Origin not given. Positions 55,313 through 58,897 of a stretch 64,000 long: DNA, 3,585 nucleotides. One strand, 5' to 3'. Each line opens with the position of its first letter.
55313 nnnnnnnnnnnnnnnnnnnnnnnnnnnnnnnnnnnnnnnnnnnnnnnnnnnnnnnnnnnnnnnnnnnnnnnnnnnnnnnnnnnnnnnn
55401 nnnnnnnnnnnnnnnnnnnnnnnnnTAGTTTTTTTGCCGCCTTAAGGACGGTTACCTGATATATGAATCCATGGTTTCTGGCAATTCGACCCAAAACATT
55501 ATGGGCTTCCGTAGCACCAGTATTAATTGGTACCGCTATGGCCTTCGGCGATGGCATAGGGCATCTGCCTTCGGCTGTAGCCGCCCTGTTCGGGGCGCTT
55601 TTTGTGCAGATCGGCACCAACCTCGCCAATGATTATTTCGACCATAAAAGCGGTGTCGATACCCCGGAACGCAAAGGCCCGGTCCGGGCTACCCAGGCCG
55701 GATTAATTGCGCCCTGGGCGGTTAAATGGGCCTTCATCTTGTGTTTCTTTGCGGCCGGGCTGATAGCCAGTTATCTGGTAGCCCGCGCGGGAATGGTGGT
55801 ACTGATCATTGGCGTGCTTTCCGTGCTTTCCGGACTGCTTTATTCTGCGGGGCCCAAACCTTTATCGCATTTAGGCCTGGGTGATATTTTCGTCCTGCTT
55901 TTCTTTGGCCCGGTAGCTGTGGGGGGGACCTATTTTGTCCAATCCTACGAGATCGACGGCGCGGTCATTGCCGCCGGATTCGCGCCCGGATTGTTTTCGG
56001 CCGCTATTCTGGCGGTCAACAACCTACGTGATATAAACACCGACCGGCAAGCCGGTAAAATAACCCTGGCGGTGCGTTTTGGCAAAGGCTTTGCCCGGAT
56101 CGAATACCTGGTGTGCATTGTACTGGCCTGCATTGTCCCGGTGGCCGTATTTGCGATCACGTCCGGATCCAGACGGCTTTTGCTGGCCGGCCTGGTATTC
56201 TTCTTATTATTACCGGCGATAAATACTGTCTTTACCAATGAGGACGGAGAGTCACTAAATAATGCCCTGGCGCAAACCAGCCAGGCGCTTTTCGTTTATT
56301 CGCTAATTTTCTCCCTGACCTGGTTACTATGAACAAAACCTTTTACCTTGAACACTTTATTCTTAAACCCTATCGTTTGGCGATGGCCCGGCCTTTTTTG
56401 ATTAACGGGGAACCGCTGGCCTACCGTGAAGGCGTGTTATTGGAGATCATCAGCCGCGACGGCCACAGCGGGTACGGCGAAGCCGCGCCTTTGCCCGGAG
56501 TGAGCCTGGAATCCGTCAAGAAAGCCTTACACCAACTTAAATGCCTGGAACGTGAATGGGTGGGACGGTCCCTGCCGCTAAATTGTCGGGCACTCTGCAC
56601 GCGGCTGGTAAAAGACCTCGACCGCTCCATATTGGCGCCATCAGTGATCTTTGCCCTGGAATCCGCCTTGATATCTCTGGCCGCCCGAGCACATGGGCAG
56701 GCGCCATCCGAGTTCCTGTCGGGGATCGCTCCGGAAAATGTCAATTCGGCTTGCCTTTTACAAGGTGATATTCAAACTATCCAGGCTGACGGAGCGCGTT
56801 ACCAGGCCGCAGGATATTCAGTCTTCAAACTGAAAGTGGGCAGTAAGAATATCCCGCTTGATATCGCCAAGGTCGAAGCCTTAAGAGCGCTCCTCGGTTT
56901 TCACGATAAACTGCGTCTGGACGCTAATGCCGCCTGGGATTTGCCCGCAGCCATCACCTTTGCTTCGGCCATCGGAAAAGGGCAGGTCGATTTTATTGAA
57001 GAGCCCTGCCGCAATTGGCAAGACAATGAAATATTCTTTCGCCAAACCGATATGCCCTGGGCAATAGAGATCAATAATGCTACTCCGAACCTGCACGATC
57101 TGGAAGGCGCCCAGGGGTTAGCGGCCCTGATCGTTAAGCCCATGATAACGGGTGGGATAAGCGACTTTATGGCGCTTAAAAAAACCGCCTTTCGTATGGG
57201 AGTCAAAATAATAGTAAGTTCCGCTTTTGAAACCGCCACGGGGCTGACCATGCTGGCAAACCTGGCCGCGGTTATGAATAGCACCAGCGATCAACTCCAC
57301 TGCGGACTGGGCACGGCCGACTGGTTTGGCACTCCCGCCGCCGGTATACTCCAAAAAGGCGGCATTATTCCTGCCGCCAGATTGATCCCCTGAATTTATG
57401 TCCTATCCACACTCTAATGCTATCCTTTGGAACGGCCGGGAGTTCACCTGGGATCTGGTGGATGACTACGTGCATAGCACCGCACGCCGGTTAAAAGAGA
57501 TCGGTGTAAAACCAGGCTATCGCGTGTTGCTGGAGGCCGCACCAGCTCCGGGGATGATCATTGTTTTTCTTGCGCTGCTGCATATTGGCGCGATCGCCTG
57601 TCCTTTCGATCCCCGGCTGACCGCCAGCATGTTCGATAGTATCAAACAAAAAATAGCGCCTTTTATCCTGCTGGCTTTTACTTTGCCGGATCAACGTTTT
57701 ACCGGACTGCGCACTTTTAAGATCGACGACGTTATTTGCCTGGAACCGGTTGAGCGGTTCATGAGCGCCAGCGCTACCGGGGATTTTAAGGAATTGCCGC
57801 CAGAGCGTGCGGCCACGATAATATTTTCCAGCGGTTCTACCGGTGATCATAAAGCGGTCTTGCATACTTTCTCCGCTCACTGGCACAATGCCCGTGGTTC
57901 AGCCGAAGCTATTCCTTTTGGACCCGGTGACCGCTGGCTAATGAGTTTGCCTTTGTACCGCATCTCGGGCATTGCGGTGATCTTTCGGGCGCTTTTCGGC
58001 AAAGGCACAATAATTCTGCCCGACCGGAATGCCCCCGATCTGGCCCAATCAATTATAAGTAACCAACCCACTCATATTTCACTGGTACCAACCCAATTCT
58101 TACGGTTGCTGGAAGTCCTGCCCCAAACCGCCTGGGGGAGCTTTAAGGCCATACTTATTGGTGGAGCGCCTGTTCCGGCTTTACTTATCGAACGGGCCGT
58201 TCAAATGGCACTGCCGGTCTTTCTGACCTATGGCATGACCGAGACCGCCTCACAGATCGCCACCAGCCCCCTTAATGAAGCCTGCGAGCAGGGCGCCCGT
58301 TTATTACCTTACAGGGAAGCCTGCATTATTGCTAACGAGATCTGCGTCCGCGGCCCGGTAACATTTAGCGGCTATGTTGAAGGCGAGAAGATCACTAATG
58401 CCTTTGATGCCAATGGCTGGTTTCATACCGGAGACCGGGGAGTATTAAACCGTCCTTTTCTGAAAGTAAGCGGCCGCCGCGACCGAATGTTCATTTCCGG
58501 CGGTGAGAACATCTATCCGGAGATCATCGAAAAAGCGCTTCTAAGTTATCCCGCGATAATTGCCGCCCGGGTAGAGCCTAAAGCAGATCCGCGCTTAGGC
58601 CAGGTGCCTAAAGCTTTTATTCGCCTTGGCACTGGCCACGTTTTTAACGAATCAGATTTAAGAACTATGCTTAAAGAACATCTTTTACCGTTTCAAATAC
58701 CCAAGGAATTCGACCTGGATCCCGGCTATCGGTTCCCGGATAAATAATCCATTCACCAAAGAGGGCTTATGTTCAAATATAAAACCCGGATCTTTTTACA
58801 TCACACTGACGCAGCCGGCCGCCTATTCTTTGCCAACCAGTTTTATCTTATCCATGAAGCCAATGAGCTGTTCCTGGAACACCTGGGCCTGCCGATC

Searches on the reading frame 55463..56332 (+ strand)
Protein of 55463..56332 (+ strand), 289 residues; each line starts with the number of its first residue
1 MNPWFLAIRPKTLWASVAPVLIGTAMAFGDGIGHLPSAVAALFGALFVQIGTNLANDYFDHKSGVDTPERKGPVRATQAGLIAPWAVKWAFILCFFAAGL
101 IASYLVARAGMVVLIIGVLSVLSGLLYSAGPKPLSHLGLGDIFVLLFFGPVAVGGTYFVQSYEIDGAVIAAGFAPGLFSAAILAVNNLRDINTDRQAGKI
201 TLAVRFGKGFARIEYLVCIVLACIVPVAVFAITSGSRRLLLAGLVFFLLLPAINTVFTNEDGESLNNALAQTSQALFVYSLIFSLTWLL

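Call 74: search_protein_families(library=pfam, proteins=[window:55463-56332:+], max_evalue=0.001)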
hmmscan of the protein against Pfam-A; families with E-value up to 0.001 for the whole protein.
window:55463-56332:+ (289 aa): 1 family
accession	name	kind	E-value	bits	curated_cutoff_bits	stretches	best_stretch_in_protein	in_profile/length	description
PF01040.23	UbiA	-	4.9e-32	111.6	34.2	1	17-262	2-237/250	UbiA prenyltransferase family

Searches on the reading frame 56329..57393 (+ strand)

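Call 74: search_protein_families(library=pfam, proteins=[window:56329-57393:+], max_evalue=0.001)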
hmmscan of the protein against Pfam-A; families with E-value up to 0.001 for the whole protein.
window:56329-57393:+ (354 aa): 2 families
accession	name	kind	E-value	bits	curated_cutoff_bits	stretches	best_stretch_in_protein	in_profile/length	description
PF13378.12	MR_MLE_C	-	4.4e-21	76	29.4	1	157-318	8-173/219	Enolase C-terminal domain-like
PF21508.2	MenC_N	-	1.5e-10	41.5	27.3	1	14-81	8-74/94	MenC, N-terminal domain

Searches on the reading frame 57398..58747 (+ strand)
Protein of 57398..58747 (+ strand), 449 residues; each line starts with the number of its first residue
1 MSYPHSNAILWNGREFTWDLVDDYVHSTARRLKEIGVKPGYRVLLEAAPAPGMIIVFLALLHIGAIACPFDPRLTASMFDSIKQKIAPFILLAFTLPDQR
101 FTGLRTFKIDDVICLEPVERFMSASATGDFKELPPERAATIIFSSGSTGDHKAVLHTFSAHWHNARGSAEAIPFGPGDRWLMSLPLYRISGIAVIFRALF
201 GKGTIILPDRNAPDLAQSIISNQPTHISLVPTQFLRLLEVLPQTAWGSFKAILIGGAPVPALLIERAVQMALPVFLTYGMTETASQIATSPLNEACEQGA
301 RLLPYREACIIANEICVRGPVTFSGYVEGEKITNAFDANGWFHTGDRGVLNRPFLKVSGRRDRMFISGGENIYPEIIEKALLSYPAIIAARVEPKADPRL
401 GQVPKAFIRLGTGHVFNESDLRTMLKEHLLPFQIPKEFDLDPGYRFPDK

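Call 74: search_protein_families(library=pfam, proteins=[window:57398-58747:+], max_evalue=0.001)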
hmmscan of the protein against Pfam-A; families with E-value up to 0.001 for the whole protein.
window:57398-58747:+ (449 aa): 2 families
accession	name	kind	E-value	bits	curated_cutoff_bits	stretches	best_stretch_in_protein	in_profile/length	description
PF00501.34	AMP-binding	-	1.1e-44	153.3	29.9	1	3-326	8-383/384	AMP-binding enzyme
PF13193.12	AMP-binding_C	-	4.2e-05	24.8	24.5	1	377-438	2-63/76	AMP-binding enzyme C-terminal domain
